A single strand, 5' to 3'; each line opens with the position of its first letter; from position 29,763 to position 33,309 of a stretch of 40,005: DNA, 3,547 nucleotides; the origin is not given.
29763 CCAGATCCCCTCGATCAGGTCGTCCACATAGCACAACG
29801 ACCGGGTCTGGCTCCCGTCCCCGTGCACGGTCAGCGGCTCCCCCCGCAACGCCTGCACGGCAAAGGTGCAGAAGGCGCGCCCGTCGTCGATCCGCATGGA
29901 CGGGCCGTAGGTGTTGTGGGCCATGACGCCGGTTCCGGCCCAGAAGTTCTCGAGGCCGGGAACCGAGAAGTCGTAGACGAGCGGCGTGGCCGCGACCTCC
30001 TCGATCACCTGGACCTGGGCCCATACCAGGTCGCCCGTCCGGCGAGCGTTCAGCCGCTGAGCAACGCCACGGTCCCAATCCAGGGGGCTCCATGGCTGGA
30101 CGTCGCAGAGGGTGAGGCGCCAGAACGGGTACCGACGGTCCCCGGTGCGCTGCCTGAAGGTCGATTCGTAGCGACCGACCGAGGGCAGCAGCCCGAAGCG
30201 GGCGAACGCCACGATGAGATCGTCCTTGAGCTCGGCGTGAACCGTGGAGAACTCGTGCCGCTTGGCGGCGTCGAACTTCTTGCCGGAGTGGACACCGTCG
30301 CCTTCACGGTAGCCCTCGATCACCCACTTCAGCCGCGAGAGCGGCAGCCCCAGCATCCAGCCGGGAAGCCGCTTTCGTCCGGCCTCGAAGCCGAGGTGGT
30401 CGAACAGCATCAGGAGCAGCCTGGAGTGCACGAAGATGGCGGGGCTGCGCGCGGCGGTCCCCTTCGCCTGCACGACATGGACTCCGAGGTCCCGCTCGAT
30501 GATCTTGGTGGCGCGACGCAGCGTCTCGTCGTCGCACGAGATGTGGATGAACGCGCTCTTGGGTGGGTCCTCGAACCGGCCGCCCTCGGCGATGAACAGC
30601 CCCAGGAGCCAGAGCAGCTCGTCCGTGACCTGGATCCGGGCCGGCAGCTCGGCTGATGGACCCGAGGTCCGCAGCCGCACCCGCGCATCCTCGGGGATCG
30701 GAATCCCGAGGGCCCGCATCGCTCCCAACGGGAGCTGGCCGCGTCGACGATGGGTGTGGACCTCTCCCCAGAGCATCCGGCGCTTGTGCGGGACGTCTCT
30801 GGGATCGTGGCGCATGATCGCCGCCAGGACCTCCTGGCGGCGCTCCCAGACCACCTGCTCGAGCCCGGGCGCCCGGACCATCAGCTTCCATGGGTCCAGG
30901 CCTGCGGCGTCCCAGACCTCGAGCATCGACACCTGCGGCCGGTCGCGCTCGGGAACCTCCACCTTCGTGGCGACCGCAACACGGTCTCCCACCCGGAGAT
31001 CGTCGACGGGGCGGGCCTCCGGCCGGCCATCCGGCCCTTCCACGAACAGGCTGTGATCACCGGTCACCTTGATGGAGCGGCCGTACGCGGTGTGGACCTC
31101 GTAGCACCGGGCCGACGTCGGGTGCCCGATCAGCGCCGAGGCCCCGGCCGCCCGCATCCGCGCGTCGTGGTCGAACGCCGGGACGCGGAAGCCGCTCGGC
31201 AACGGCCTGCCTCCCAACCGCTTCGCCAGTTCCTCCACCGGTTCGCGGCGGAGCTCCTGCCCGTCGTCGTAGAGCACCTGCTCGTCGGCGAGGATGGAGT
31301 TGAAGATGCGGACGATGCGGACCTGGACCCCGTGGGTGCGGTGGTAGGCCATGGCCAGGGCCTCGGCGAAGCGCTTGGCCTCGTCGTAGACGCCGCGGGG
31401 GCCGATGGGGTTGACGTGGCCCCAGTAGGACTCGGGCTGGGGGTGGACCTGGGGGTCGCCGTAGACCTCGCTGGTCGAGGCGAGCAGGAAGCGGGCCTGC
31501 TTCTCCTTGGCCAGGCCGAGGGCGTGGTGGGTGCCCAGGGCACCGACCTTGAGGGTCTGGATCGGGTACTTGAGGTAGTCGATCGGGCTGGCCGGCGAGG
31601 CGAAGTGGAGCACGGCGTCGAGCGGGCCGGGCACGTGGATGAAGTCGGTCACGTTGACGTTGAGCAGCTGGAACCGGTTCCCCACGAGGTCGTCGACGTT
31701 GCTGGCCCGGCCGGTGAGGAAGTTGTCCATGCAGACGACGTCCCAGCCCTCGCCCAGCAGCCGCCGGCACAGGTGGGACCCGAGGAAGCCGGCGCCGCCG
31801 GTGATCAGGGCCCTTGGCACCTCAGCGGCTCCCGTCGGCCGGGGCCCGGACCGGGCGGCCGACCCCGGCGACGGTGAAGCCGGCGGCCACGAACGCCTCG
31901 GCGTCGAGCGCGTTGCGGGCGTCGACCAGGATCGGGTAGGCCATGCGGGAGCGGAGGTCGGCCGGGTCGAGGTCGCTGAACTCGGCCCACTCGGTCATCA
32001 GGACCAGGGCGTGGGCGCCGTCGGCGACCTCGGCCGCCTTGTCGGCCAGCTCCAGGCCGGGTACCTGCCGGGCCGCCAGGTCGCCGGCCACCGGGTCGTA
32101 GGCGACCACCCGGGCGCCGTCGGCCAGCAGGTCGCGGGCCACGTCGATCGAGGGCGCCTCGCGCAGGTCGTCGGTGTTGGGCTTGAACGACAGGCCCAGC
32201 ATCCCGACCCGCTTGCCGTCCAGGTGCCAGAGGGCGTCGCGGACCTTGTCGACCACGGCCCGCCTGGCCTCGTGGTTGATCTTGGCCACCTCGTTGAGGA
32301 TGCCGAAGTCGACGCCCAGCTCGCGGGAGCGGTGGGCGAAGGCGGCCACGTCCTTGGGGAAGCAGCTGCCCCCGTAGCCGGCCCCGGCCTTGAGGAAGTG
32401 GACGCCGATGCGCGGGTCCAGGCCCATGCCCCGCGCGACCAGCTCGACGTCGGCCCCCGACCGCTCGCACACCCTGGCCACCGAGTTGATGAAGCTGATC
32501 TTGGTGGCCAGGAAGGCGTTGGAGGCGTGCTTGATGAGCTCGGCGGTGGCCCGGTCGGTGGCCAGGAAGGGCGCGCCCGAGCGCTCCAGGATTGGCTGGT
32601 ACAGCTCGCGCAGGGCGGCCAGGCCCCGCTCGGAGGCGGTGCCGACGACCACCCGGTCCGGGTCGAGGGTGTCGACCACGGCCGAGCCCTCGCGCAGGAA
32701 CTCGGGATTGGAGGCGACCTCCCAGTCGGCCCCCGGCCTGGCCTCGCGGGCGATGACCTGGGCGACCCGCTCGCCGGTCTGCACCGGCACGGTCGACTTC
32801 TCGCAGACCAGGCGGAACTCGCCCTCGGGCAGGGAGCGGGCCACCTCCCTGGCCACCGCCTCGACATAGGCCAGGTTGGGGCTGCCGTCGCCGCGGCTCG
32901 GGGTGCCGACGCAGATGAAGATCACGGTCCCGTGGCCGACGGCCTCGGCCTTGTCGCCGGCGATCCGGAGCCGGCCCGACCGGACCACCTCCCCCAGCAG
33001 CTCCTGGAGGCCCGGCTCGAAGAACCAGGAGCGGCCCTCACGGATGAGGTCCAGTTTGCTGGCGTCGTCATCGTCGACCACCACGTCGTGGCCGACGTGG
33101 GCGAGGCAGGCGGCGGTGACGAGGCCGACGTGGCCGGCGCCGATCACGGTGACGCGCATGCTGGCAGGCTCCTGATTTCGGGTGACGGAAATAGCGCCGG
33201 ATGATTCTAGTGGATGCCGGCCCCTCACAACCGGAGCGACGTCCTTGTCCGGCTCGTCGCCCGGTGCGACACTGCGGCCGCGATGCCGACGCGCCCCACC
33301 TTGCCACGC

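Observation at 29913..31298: Full-size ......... intein inserted in UDP-glucuronate decarboxylase at RIFN|TYGP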

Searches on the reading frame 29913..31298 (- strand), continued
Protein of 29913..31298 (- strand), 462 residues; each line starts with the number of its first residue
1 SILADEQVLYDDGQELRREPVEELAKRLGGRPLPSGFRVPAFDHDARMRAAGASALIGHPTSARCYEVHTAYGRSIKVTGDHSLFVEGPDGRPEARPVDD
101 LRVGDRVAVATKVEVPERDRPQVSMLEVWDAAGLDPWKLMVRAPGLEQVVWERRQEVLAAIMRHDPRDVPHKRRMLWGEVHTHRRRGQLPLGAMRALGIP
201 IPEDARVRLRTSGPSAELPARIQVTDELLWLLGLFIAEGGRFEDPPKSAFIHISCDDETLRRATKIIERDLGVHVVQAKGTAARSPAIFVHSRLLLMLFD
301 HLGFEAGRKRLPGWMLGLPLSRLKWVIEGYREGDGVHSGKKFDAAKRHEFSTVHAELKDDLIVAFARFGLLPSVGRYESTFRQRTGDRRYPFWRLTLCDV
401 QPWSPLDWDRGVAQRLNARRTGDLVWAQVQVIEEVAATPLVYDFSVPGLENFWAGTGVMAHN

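Call 67: search_protein_families(library=ncbifam, proteins=[P0254, P0257, P0269, P0272, P0286, P0291, P0299, P0305, P0311, P0270], max_evalue=1e-10)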
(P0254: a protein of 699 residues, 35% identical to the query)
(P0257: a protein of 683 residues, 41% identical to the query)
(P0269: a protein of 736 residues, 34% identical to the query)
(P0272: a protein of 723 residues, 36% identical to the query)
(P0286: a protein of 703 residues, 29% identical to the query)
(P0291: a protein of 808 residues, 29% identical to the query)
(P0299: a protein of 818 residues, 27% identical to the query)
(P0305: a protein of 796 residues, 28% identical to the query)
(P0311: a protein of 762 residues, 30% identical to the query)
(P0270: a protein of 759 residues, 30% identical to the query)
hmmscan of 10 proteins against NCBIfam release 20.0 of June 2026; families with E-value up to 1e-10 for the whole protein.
P0254 (699 aa): 10 families
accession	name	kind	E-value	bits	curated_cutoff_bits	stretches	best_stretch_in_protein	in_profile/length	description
TIGR01181.1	dTDP_gluc_dehyt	equivalog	1.1e-76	258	365.1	2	535-676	179-321/321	dTDP-glucose 4,6-dehydratase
NF007582.0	PRK10217.1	equivalog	1.5e-51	175.6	698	2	535-681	188-346/355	dTDP-glucose 4,6-dehydratase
NF007490.0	PRK10084.1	subfamily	7.9e-51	173.1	649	1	535-692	195-360/361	dTDP-glucose 4,6-dehydratase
NF011491.0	PRK14898.1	equivalog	2.6e-24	85.3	783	2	101-448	119-384/860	DNA-directed RNA polymerase subunit A''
NF005852.0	PRK07773.1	equivalog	1e-20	73.7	780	0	374-459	588-671/886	replicative DNA helicase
TIGR04180.1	EDH_00030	hypoth_equivalog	4.6e-20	71.9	475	1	2-71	105-174/297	NAD-dependent 4,6-dehydratase LegB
NF045703.1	rSAM_Tes_intein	exception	2.2e-16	58.9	1700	1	92-537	191-611/1040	tetraether lipid synthase Tes, intein-containing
NF011303.0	PRK14715.1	equivalog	6.5e-12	43.4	1585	1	105-462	941-1275/1627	DNA-directed DNA polymerase II large subunit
NF047922.1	GDPFucSynFcl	equivalog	2.4e-11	43.6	500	1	557-670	193-305/308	GDP-L-fucose synthase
NF006207.0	PRK08332.1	equivalog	8.3e-11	39.8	2400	0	294-537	1001-1242/1684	vitamin B12-dependent ribonucleotide reductase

P0257 (683 aa): 21 families
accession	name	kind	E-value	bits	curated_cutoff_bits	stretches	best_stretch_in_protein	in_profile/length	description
TIGR01179.1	galE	equivalog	6.7e-50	169.8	262.3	2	2-170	1-181/332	UDP-glucose 4-epimerase GalE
TIGR01181.1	dTDP_gluc_dehyt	equivalog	1.8e-45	155.4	365.1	2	537-678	177-316/321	dTDP-glucose 4,6-dehydratase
TIGR04180.1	EDH_00030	hypoth_equivalog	3.8e-42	144.4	475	1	3-165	1-175/297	NAD-dependent 4,6-dehydratase LegB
NF007956.0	PRK10675.1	subfamily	2.3e-31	109.2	394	1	1-169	1-184/338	UDP-glucose 4-epimerase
TIGR02197.1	heptose_epim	equivalog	3.7e-27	95.3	274.6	1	571-675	201-315/316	ADP-glyceromanno-heptose 6-epimerase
NF011728.1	PRK15181.1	equivalog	1.7e-26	93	760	1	4-164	19-194/348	Vi polysaccharide biosynthesis UDP-N-acetylglucosaminuronic acid C-4 epimerase TviC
NF042422.1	oxyalk_red_OleD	equivalog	1.7e-25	90.1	580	1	1-149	1-154/329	2-alkyl-3-oxoalkanoate reductase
TIGR03466.1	HpnA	hypoth_equivalog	2e-25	89.4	367.65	1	1-162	1-167/327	hopanoid-associated sugar epimerase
NF007490.0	PRK10084.1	subfamily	7.3e-24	84.4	649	1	537-677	193-338/361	dTDP-glucose 4,6-dehydratase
NF007582.0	PRK10217.1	equivalog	4e-21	75.5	698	1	537-677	186-335/355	dTDP-glucose 4,6-dehydratase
NF052578.1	StrlDmthSdmBMthl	equivalog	8.9e-18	65.1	600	1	1-142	1-148/328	sterol demethylase protein SdmB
NF047922.1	GDPFucSynFcl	equivalog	8.9e-17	61.5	500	0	567-677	196-305/308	GDP-L-fucose synthase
NF042423.1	oxyalk_red_Shew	equivalog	2.4e-15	56.4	580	1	2-163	10-172/331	2-alkyl-3-oxoalkanoate reductase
TIGR01214.1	rmlD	equivalog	2.7e-14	53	224.05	0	2-149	1-139/285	dTDP-4-dehydrorhamnose reductase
NF008360.0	PRK11150.1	equivalog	4.9e-14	52.2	452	1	562-653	192-286/310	ADP-glyceromanno-heptose 6-epimerase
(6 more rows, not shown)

P0269 (736 aa): 15 families
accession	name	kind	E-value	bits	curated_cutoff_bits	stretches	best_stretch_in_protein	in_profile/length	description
TIGR04180.1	EDH_00030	hypoth_equivalog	2.3e-48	164.8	475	2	4-172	1-175/297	NAD-dependent 4,6-dehydratase LegB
TIGR01179.1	galE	equivalog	4.8e-38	130.8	262.3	1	3-173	1-177/332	UDP-glucose 4-epimerase GalE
TIGR01181.1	dTDP_gluc_dehyt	equivalog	1.8e-36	125.9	365.1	2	3-171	1-180/321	dTDP-glucose 4,6-dehydratase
TIGR01472.1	gmd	equivalog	2.3e-26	92.8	415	1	4-150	3-163/342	GDP-mannose 4,6-dehydratase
TIGR02622.1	CDP_4_6_dhtase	equivalog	5.9e-23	81.6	278.45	1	3-151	6-163/352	CDP-glucose 4,6-dehydratase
NF007582.0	PRK10217.1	equivalog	6.7e-19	68.2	698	1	1-167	1-185/355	dTDP-glucose 4,6-dehydratase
NF007490.0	PRK10084.1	subfamily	1e-16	60.9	649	0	3-166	2-191/361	dTDP-glucose 4,6-dehydratase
NF007956.0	PRK10675.1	subfamily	4e-16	59.1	394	1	3-173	2-181/338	UDP-glucose 4-epimerase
NF058621.1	DiazavRedAvaA7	equivalog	2.5e-15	56.9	400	1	3-144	2-143/304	3-diazoavenalumate denitrifying reductase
TIGR02197.1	heptose_epim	equivalog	2.5e-15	56.4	274.6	0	4-171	1-169/316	ADP-glyceromanno-heptose 6-epimerase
NF047922.1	GDPFucSynFcl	equivalog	3.3e-14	53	500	0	624-726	204-297/308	GDP-L-fucose synthase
TIGR03466.1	HpnA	hypoth_equivalog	2.4e-13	49.7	367.65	1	3-169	2-167/327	hopanoid-associated sugar epimerase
TIGR01214.1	rmlD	equivalog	4.4e-12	45.7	224.05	1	3-158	1-140/285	dTDP-4-dehydrorhamnose reductase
NF042422.1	oxyalk_red_OleD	equivalog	5.4e-11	42.4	580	0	3-169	2-165/329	2-alkyl-3-oxoalkanoate reductase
NF045703.1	rSAM_Tes_intein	exception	6.8e-11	40.7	1700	0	203-596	208-615/1040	tetraether lipid synthase Tes, intein-containing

P0272 (723 aa): 15 families
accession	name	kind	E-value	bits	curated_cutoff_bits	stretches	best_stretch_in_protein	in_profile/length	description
TIGR01181.1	dTDP_gluc_dehyt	equivalog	1.3e-46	159.2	365.1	2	4-176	1-182/321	dTDP-glucose 4,6-dehydratase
TIGR04180.1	EDH_00030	hypoth_equivalog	4.1e-45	154.1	475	2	5-175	1-175/297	NAD-dependent 4,6-dehydratase LegB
TIGR01179.1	galE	equivalog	3.9e-38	131.1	262.3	1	4-184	1-185/332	UDP-glucose 4-epimerase GalE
NF007582.0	PRK10217.1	equivalog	3.4e-27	95.5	698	2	4-174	3-189/355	dTDP-glucose 4,6-dehydratase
NF007490.0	PRK10084.1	subfamily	3.2e-25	88.9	649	1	580-714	193-333/361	dTDP-glucose 4,6-dehydratase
TIGR02622.1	CDP_4_6_dhtase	equivalog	1.1e-20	74.1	278.45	1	2-163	4-172/352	CDP-glucose 4,6-dehydratase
NF007956.0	PRK10675.1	subfamily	3.3e-19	69.2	394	1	4-179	2-184/338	UDP-glucose 4-epimerase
TIGR01472.1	gmd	equivalog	3.9e-17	62.5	415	1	6-163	4-173/342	GDP-mannose 4,6-dehydratase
TIGR01214.1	rmlD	equivalog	1.4e-14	53.8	224.05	1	4-156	1-135/285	dTDP-4-dehydrorhamnose reductase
TIGR02197.1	heptose_epim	equivalog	4.6e-14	52.3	274.6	0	5-157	1-150/316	ADP-glyceromanno-heptose 6-epimerase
NF047922.1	GDPFucSynFcl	equivalog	6.1e-14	52.2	500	0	611-713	201-299/308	GDP-L-fucose synthase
NF011728.1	PRK15181.1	equivalog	7.1e-13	48.3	760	1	3-174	16-194/348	Vi polysaccharide biosynthesis UDP-N-acetylglucosaminuronic acid C-4 epimerase TviC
TIGR03466.1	HpnA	hypoth_equivalog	4.5e-12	45.5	367.65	1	5-177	3-172/327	hopanoid-associated sugar epimerase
NF011491.0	PRK14898.1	equivalog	7.5e-12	44.1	783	0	204-444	122-350/860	DNA-directed RNA polymerase subunit A''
NF043036.1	ErythonDh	equivalog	1.5e-11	44.1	325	1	4-153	2-157/321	D-erythronate dehydrogenase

P0286 (703 aa): 20 families
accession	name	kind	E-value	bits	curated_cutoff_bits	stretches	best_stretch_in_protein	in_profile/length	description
TIGR01181.1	dTDP_gluc_dehyt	equivalog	2.8e-39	135.1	365.1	2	3-183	2-181/321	dTDP-glucose 4,6-dehydratase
NF008872.0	PRK11908.1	equivalog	1.1e-28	100.3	294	2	2-189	3-185/349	bifunctional UDP-4-keto-pentose/UDP-xylose synthase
TIGR01179.1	galE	equivalog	8.9e-28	97.1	262.3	1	3-185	2-178/332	UDP-glucose 4-epimerase GalE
TIGR04180.1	EDH_00030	hypoth_equivalog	9.2e-27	93.9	475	1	4-188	2-180/297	NAD-dependent 4,6-dehydratase LegB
NF011491.0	PRK14898.1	equivalog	1.1e-24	86.5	783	1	208-501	115-409/860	DNA-directed RNA polymerase subunit A''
NF011728.1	PRK15181.1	equivalog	2.6e-22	79.3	760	1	4-189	19-201/348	Vi polysaccharide biosynthesis UDP-N-acetylglucosaminuronic acid C-4 epimerase TviC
NF007490.0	PRK10084.1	subfamily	7.3e-21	74.6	649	1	1-181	1-195/361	dTDP-glucose 4,6-dehydratase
NF003157.0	PRK04132.1-2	equivalog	8.2e-21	73.6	1103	1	211-507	78-335/864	replication factor C small subunit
NF005998.1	PRK08125.1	equivalog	3.7e-20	71.9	777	1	2-184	317-494/649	bifunctional UDP-4-amino-4-deoxy-L-arabinose formyltransferase/UDP-glucuronic acid oxidase ArnA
NF007582.0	PRK10217.1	equivalog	1.7e-19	70.1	698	1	2-182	3-189/355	dTDP-glucose 4,6-dehydratase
TIGR02197.1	heptose_epim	equivalog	3.7e-18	65.8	274.6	1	4-170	2-155/316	ADP-glyceromanno-heptose 6-epimerase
NF005852.0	PRK07773.1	equivalog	1.8e-16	59.7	780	1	205-506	414-684/886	replicative DNA helicase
NF007956.0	PRK10675.1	subfamily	4.8e-15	55.5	394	1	1-184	1-181/338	UDP-glucose 4-epimerase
NF003159.0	PRK04132.1-4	equivalog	8.9e-13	47.1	999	0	236-296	115-174/852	replication factor C small subunit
TIGR01472.1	gmd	equivalog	9.4e-13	48.1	415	1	4-182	4-184/342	GDP-mannose 4,6-dehydratase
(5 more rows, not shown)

P0291 (808 aa): 13 families
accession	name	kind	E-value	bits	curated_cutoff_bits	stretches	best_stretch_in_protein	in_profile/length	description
TIGR01181.1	dTDP_gluc_dehyt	equivalog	3.3e-29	102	365.1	2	648-771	190-313/321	dTDP-glucose 4,6-dehydratase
TIGR02197.1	heptose_epim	equivalog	8e-29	100.8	274.6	1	8-169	1-167/316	ADP-glyceromanno-heptose 6-epimerase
TIGR01179.1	galE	equivalog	1.6e-26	93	262.3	1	7-178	1-177/332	UDP-glucose 4-epimerase GalE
TIGR04180.1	EDH_00030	hypoth_equivalog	2.9e-25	89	475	1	8-177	1-175/297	NAD-dependent 4,6-dehydratase LegB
NF008872.0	PRK11908.1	equivalog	1.9e-21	76.5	294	1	7-179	3-181/349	bifunctional UDP-4-keto-pentose/UDP-xylose synthase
TIGR02622.1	CDP_4_6_dhtase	equivalog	3.9e-21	75.6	278.45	1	7-156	6-163/352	CDP-glucose 4,6-dehydratase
NF011728.1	PRK15181.1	equivalog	1.7e-20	73.3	760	0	619-771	180-339/348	Vi polysaccharide biosynthesis UDP-N-acetylglucosaminuronic acid C-4 epimerase TviC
NF011491.0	PRK14898.1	equivalog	6e-18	64.3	783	1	225-553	138-392/860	DNA-directed RNA polymerase subunit A''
NF041015.1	UDPsulfquin_syn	equivalog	1.3e-16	60.6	575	0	643-765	232-359/384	UDP-sulfoquinovose synthase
NF047922.1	GDPFucSynFcl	equivalog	8e-16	58.4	500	0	650-768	179-300/308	GDP-L-fucose synthase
NF043036.1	ErythonDh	equivalog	7.8e-13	48.3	325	1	7-155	2-157/321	D-erythronate dehydrogenase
TIGR03466.1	HpnA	hypoth_equivalog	1.6e-12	47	367.65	1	8-175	3-168/327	hopanoid-associated sugar epimerase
NF007956.0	PRK10675.1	subfamily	2e-11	43.6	394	1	7-156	2-158/338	UDP-glucose 4-epimerase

P0299 (818 aa): 7 families
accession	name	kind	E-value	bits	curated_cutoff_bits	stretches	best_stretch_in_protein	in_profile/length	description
TIGR01181.1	dTDP_gluc_dehyt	equivalog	2e-34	119.1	365.1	2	659-815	179-317/321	dTDP-glucose 4,6-dehydratase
NF011491.0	PRK14898.1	equivalog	1.9e-28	99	783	1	221-583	111-399/860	DNA-directed RNA polymerase subunit A''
NF045703.1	rSAM_Tes_intein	exception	1.7e-24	85.7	1700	1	224-662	194-612/1040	tetraether lipid synthase Tes, intein-containing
NF007490.0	PRK10084.1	subfamily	1.2e-16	60.7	649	0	657-817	190-342/361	dTDP-glucose 4,6-dehydratase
NF005852.0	PRK07773.1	equivalog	4.2e-16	58.4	780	0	492-575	585-671/886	replicative DNA helicase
NF007582.0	PRK10217.1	equivalog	9e-16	57.9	698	0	660-812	189-336/355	dTDP-glucose 4,6-dehydratase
NF011303.0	PRK14715.1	equivalog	9.7e-14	49.4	1585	1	197-571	892-1265/1627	DNA-directed DNA polymerase II large subunit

P0305 (796 aa): 11 families
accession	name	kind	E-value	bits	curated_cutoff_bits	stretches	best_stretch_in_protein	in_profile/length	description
NF008872.0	PRK11908.1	equivalog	5.2e-23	81.6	294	1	662-788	194-334/349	bifunctional UDP-4-keto-pentose/UDP-xylose synthase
TIGR01181.1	dTDP_gluc_dehyt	equivalog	7e-23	81.2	365.1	1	651-790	179-312/321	dTDP-glucose 4,6-dehydratase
TIGR04180.1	EDH_00030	hypoth_equivalog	1.2e-18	67.3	475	0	100-216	69-178/297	NAD-dependent 4,6-dehydratase LegB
NF011491.0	PRK14898.1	equivalog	1.3e-17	63.2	783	1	244-566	121-379/860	DNA-directed RNA polymerase subunit A''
NF011303.0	PRK14715.1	equivalog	3.8e-16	57.4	1585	1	246-581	941-1271/1627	DNA-directed DNA polymerase II large subunit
NF045703.1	rSAM_Tes_intein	exception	2.6e-14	52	1700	1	259-654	214-612/1040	tetraether lipid synthase Tes, intein-containing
TIGR01179.1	galE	equivalog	6.7e-13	48.2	262.3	0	27-219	1-182/332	UDP-glucose 4-epimerase GalE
NF007582.0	PRK10217.1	equivalog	1.1e-12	47.7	698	0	646-788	180-330/355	dTDP-glucose 4,6-dehydratase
NF007490.0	PRK10084.1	subfamily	4.3e-12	45.7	649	0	648-788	189-333/361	dTDP-glucose 4,6-dehydratase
NF005998.1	PRK08125.1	equivalog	5.1e-11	41.7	777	0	86-214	363-494/649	bifunctional UDP-4-amino-4-deoxy-L-arabinose formyltransferase/UDP-glucuronic acid oxidase ArnA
NF047922.1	GDPFucSynFcl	equivalog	7.9e-11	42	500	0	669-788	187-300/308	GDP-L-fucose synthase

P0311 (762 aa): 16 families
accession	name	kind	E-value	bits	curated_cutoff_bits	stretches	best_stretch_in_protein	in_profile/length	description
TIGR01181.1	dTDP_gluc_dehyt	equivalog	1.8e-115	385.5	365.1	2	2-177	1-179/321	dTDP-glucose 4,6-dehydratase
NF007490.0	PRK10084.1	subfamily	1.4e-85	287.5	649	2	1-177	1-195/361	dTDP-glucose 4,6-dehydratase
NF007582.0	PRK10217.1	equivalog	2.7e-75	253.7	698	2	2-177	3-188/355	dTDP-glucose 4,6-dehydratase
TIGR04180.1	EDH_00030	hypoth_equivalog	4.6e-32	111.3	475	1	4-175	2-171/297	NAD-dependent 4,6-dehydratase LegB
TIGR01179.1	galE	equivalog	2e-31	109.1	262.3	1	3-175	2-172/332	UDP-glucose 4-epimerase GalE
TIGR02622.1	CDP_4_6_dhtase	equivalog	1.4e-23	83.6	278.45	1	2-166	6-171/352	CDP-glucose 4,6-dehydratase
NF007956.0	PRK10675.1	subfamily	3.6e-22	78.9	394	1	1-154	1-154/338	UDP-glucose 4-epimerase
NF011491.0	PRK14898.1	equivalog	1.7e-18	66.1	783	0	597-642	498-544/860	DNA-directed RNA polymerase subunit A''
TIGR02197.1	heptose_epim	equivalog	3.3e-18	65.9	274.6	1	4-164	2-153/316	ADP-glyceromanno-heptose 6-epimerase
NF047922.1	GDPFucSynFcl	equivalog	9e-15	54.9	500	0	662-758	191-286/308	GDP-L-fucose synthase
NF005852.0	PRK07773.1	equivalog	5e-14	51.5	780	0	596-642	783-827/886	replicative DNA helicase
NF045703.1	rSAM_Tes_intein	exception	1.3e-13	49.7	1700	1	209-646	202-615/1040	tetraether lipid synthase Tes, intein-containing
NF011728.1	PRK15181.1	equivalog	1.3e-12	47.4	760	1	2-167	17-183/348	Vi polysaccharide biosynthesis UDP-N-acetylglucosaminuronic acid C-4 epimerase TviC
TIGR01472.1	gmd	equivalog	1.4e-12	47.5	415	1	49-164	53-170/342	GDP-mannose 4,6-dehydratase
TIGR03589.1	PseB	equivalog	2.2e-12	46.6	407.75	1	4-127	8-128/324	UDP-N-acetylglucosamine 4,6-dehydratase (inverting)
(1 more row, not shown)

P0270 (759 aa): 17 families
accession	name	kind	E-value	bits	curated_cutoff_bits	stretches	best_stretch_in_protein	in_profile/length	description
TIGR01181.1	dTDP_gluc_dehyt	equivalog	1.3e-32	113.1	365.1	2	4-179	2-181/321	dTDP-glucose 4,6-dehydratase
TIGR01179.1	galE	equivalog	9.2e-30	103.6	262.3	1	4-181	2-178/332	UDP-glucose 4-epimerase GalE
TIGR04180.1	EDH_00030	hypoth_equivalog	5.4e-27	94.6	475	1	4-181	1-177/297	NAD-dependent 4,6-dehydratase LegB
NF008872.0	PRK11908.1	equivalog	1.8e-26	93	294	2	633-756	195-338/349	bifunctional UDP-4-keto-pentose/UDP-xylose synthase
NF011491.0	PRK14898.1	equivalog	8.2e-24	83.7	783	1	213-535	124-384/860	DNA-directed RNA polymerase subunit A''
NF005998.1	PRK08125.1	equivalog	4.1e-23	81.6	777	0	631-753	507-649/649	bifunctional UDP-4-amino-4-deoxy-L-arabinose formyltransferase/UDP-glucuronic acid oxidase ArnA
NF011728.1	PRK15181.1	equivalog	1.4e-21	76.9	760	1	4-179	18-195/348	Vi polysaccharide biosynthesis UDP-N-acetylglucosaminuronic acid C-4 epimerase TviC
TIGR02197.1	heptose_epim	equivalog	3.1e-20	72.6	274.6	1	4-145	1-140/316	ADP-glyceromanno-heptose 6-epimerase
NF007490.0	PRK10084.1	subfamily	6.1e-20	71.5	649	1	4-112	3-115/361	dTDP-glucose 4,6-dehydratase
NF007582.0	PRK10217.1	equivalog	2e-19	69.9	698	1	1-126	1-140/355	dTDP-glucose 4,6-dehydratase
NF007956.0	PRK10675.1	subfamily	5.3e-17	62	394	1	3-180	2-181/338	UDP-glucose 4-epimerase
NF045703.1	rSAM_Tes_intein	exception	1.2e-15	56.4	1700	1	222-567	212-543/1040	tetraether lipid synthase Tes, intein-containing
NF011303.0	PRK14715.1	equivalog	5.2e-13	47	1585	1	213-542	942-1269/1627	DNA-directed DNA polymerase II large subunit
NF003157.0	PRK04132.1-2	equivalog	3.8e-12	45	1103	0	391-535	175-311/864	replication factor C small subunit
NF003159.0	PRK04132.1-4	equivalog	3.8e-11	41.7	999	0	379-535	171-310/852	replication factor C small subunit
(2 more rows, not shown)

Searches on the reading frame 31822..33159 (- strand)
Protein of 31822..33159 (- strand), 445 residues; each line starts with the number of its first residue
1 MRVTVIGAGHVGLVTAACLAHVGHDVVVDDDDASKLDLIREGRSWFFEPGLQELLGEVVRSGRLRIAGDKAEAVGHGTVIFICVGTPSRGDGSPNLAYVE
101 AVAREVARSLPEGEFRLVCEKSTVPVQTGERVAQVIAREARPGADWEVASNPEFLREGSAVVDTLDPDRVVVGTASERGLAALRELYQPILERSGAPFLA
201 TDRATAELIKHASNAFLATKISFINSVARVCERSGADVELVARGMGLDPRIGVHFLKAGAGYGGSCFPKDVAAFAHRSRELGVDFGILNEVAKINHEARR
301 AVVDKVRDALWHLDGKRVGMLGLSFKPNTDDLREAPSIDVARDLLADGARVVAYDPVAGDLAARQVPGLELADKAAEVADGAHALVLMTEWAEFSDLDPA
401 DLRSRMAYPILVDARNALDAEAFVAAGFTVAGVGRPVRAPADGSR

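Call 88: search_protein_families(library=pfam, proteins=[window:31822-33159:-], max_evalue=0.00001)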
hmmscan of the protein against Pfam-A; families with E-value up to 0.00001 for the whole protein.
window:31822-33159:- (445 aa): 3 families
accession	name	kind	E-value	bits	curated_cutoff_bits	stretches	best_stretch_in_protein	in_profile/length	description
PF03721.20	UDPG_MGDP_dh_N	-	1.2e-52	178.7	27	1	1-186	1-187/187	UDP-glucose/GDP-mannose dehydrogenase family, NAD binding domain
PF00984.24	UDPG_MGDP_dh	-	2.4e-35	121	25.4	1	205-296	2-93/94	UDP-glucose/GDP-mannose dehydrogenase family, central domain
PF03720.21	UDPG_MGDP_dh_C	-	4.7e-30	104.4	30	1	320-419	2-102/103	UDP-glucose/GDP-mannose dehydrogenase family, UDP binding domain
